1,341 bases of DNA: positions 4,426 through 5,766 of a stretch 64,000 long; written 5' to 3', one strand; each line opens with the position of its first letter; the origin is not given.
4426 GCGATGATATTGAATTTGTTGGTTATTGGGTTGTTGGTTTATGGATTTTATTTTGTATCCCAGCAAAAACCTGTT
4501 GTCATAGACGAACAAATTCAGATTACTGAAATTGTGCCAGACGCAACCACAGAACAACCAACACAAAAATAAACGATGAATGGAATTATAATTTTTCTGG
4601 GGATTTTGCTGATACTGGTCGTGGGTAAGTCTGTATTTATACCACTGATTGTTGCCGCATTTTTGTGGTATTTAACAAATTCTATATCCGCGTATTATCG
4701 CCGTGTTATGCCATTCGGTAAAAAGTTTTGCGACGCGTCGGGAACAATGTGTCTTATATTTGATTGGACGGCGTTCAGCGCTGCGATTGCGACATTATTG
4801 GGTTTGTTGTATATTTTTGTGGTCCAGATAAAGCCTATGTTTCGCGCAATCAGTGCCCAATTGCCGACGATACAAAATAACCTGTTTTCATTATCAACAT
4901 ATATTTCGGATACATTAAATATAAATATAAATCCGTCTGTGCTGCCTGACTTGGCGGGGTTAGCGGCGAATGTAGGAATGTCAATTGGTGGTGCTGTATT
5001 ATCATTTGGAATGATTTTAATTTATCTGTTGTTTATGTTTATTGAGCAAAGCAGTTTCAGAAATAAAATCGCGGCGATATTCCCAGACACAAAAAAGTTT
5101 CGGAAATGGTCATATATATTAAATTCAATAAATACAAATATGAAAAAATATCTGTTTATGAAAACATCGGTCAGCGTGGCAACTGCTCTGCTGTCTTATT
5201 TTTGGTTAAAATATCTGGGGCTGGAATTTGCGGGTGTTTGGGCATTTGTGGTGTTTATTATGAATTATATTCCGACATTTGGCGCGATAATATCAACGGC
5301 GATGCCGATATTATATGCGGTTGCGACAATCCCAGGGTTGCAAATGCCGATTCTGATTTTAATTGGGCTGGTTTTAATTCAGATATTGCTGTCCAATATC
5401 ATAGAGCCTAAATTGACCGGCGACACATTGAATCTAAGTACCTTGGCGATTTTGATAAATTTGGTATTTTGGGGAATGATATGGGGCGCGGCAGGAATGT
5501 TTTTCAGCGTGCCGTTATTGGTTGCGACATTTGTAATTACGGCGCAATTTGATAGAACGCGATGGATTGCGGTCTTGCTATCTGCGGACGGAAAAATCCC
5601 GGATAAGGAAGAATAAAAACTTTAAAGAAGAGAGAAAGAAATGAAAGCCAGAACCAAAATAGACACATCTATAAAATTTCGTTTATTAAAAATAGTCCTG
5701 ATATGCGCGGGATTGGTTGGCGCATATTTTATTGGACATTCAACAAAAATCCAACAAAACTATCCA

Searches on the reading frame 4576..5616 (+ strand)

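Call 51: search_protein_families(library=pfam, proteins=[window:4576-5616:+], max_evalue=0.001)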
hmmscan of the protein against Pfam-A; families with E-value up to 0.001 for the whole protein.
window:4576-5616:+ (346 aa): 1 family
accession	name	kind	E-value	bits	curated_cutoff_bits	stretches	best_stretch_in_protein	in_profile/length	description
PF01594.21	AI-2E_transport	-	5.7e-39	134.6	34.3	1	4-320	5-321/327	AI-2E family transporter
